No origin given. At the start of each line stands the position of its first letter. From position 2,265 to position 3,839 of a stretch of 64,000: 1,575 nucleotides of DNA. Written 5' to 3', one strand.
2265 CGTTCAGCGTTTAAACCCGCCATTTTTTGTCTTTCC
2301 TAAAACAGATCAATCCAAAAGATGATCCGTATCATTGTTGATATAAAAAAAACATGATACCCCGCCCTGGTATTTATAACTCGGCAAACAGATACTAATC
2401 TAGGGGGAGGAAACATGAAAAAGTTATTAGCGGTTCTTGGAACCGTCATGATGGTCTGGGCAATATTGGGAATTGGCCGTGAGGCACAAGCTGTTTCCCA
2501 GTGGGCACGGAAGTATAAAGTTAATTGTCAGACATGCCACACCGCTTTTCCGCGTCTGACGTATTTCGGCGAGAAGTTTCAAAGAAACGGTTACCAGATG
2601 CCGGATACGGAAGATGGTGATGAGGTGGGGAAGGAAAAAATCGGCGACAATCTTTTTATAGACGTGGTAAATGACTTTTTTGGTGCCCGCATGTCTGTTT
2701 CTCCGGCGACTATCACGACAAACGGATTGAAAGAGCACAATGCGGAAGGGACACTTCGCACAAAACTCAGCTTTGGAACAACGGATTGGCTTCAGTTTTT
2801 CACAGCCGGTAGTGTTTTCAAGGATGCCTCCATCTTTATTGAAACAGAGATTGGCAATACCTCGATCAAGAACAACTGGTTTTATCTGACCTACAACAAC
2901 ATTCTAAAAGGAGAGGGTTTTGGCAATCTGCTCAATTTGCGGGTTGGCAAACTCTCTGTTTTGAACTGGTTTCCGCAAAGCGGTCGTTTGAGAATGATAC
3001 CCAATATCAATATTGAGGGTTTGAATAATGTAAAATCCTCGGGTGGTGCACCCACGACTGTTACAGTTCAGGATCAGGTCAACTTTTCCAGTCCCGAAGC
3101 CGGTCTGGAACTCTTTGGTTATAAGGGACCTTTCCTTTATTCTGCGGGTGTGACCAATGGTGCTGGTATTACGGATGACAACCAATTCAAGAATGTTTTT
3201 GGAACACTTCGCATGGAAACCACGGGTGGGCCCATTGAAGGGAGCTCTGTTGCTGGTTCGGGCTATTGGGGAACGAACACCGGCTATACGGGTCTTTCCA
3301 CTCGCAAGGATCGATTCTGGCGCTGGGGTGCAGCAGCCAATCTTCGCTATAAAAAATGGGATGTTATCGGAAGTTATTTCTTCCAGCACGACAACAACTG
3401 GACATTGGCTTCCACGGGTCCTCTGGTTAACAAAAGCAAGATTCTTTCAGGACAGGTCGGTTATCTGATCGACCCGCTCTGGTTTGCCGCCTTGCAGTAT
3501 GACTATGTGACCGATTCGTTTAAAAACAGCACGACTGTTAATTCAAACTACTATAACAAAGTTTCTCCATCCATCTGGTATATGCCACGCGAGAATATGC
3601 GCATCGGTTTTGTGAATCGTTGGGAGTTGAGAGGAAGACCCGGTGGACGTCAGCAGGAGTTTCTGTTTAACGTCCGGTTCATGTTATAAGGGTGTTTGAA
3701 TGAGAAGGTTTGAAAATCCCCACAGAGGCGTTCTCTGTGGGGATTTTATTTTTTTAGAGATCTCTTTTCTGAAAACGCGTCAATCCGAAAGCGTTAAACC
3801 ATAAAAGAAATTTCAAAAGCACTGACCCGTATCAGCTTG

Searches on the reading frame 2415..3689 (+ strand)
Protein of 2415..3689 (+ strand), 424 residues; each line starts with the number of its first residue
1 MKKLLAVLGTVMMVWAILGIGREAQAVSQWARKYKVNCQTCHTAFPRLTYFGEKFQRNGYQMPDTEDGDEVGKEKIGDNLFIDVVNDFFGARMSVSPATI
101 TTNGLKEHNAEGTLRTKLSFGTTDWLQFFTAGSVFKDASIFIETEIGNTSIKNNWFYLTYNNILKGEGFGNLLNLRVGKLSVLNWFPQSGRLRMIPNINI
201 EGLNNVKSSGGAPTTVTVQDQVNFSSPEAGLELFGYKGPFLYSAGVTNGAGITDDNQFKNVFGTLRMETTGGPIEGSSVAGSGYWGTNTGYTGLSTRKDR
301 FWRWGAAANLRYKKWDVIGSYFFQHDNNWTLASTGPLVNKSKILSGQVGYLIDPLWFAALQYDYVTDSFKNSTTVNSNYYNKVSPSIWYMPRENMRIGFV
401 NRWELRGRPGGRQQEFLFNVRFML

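Call 32: search_protein_families(library=pfam, proteins=[window:2415-3689:+], max_evalue=0.0001)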
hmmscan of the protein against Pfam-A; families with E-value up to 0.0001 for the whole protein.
window:2415-3689:+ (424 aa): 0 families

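Call 58: find_homologous_proteins(query=window:2415-3689:+, max_evalue=0.001)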
Query window:2415-3689:+ (424 aa): 114 proteins with E <= 0.001 among 4729 candidates.
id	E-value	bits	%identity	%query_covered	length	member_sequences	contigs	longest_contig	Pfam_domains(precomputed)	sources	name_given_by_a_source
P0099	5.7e-291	983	100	100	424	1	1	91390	-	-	-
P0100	1.2e-223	761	77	100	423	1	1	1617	-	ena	-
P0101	4.0e-184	631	67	100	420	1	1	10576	-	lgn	-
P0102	2.3e-166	572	61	100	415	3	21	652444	-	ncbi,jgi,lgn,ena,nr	ncbi:MAG: hypothetical protein A2W61_06875 [Deltaproteobacteria bacterium RIFCSPLOWO2_01_44_7]|nr:MA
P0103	7.0e-165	567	63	100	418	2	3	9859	-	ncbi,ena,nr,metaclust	ncbi:MAG: hypothetical protein A3H42_05430 [Deltaproteobacteria bacterium RIFCSPLOWO2_02_FULL_46_8]|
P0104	1.1e-157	544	58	100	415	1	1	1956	-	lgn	-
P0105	1.4e-156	540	60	100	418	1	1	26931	-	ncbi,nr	ncbi:MAG: hypothetical protein HY877_06255 [Deltaproteobacteria bacterium]|nr:hypothetical protein [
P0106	2.4e-155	536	57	100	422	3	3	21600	-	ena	-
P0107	8.5e-154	531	57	100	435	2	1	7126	-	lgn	-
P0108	1.7e-151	523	56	100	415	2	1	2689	-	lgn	-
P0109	2.4e-151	523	57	100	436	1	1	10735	-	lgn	-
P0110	3.5e-148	512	55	100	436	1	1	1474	-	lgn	-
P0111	1.2e-145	504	54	100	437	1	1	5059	-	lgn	-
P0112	1.3e-141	491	53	100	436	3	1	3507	-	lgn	-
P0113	4.6e-134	466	77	62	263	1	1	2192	-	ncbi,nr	ncbi:MAG: hypothetical protein U1D33_02340, partial [bacterium]|nr:hypothetical protein [bacterium]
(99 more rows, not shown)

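Call 67: predict_structure(alignment_id=A2)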
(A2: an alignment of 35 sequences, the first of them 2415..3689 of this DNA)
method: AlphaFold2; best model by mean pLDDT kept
length: 424 residues; sequences in the alignment: 35
mean_pLDDT: 85.1   pTM: 0.82
mean pLDDT of the five models: 85.1, 83.8, 82.4, 81.6, 81.5
residues with pLDDT >= 90: 202; 70-90: 185; 50-70: 29; < 50: 8
segments of 3 or more residues with pLDDT < 50: 19-26
pLDDT, mean of each block of 10 residues (from residue 1): 70 63 43 74 67 85 70 75 75 89 84 89 83 81 89 90 69 90 91 86 91 89 91 93 94 81 97 95 95 89 97 94 95 84 96 93 93 77 96 88 90 94 81
secondary structure, 60 per line:
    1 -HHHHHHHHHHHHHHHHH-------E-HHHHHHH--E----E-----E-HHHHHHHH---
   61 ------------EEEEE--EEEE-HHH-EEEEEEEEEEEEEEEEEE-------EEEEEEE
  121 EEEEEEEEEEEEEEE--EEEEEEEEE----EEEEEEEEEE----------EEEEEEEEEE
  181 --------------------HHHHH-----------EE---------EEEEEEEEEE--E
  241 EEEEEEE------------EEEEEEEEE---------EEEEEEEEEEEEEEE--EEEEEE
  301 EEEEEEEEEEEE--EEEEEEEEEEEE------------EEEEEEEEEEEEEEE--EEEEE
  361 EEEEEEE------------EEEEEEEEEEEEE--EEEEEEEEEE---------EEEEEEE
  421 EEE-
elements in order: H2-18 H28-34 H50-57 E73-77 E80-83 E89-106 E114-135 E138-146 E151-160 E171-180 H201-205 E228-237 E240-247 E260-268 E278-292 E295-312 E315-326 E339-353 E356-367 E380-392 E395-404 E414-423
